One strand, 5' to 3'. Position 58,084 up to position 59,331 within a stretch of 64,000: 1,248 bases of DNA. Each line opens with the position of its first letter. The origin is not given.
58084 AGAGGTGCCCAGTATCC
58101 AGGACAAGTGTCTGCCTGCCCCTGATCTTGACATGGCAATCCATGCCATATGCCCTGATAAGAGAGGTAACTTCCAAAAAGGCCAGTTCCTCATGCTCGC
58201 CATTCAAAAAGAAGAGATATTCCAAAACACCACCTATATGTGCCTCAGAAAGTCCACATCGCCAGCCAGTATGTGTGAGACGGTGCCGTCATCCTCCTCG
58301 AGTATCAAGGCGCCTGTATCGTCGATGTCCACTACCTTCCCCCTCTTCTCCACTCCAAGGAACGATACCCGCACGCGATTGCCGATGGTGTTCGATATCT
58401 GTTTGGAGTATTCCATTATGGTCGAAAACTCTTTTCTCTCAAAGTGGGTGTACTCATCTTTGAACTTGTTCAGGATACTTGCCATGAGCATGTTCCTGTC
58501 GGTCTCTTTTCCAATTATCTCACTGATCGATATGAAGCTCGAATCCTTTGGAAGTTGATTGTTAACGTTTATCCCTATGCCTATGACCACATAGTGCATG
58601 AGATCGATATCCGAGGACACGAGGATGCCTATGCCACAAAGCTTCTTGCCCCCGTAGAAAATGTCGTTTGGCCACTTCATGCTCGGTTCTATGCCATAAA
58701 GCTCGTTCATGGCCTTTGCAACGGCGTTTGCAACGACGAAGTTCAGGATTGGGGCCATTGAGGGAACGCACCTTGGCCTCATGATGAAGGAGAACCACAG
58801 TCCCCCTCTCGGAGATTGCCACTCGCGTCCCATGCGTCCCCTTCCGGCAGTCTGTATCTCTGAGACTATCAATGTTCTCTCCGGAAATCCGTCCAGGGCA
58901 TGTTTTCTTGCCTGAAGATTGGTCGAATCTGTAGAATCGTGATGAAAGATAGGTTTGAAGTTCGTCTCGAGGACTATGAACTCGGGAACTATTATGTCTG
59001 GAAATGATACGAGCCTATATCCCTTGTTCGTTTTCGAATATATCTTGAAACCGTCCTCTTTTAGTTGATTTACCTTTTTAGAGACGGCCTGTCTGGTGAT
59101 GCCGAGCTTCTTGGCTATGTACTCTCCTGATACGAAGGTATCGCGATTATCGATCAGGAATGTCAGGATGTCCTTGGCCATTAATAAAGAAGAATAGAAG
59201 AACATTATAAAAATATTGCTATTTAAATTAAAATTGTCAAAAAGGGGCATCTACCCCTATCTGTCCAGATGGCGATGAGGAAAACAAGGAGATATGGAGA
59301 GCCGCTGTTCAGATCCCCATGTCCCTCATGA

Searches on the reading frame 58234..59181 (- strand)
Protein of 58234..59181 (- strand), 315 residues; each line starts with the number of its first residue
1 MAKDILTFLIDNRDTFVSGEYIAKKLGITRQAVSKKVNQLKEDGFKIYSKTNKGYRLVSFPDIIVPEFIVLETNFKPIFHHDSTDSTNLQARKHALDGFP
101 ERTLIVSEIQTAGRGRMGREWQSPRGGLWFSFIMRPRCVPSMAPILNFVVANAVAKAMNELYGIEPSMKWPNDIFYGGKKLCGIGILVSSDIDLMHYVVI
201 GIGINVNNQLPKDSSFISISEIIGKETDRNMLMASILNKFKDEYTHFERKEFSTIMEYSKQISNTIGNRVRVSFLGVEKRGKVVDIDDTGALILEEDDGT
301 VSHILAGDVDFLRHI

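Call 72: search_protein_families(library=pfam, proteins=[window:58234-59181:-], max_evalue=0.01)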
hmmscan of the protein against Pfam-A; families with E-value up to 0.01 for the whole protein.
window:58234-59181:- (315 aa): 8 families
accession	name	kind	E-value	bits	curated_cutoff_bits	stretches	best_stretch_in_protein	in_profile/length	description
PF03099.24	BPL_LplA_LipB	-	1.1e-20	74.4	21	1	84-205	5-133/133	Biotin/lipoate A/B protein ligase family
PF08279.18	HTH_11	-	1.1e-15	57.7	25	1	3-56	3-55/55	HTH domain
PF02237.23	BPL_C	-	9.5e-11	41.9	21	1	265-311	1-47/48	Biotin protein ligase C terminal domain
PF12802.13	MarR_2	-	4.8e-06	27.1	27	1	4-45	9-49/61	MarR family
PF21948.1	LplA-B_cat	-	0.0015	18.9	27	1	150-198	96-143/200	Lipoyl protein ligase A/B catalytic domain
PF13412.12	HTH_24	-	0.0076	16.2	21.9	0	22-45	23-46/48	Winged helix-turn-helix DNA-binding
PF01325.25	Fe_dep_repress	-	0.0084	16.7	26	0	13-50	19-56/60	Iron dependent repressor, N-terminal DNA binding domain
PF13545.12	HTH_Crp_2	-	0.0099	16.3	27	0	18-45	24-51/70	Crp-like helix-turn-helix domain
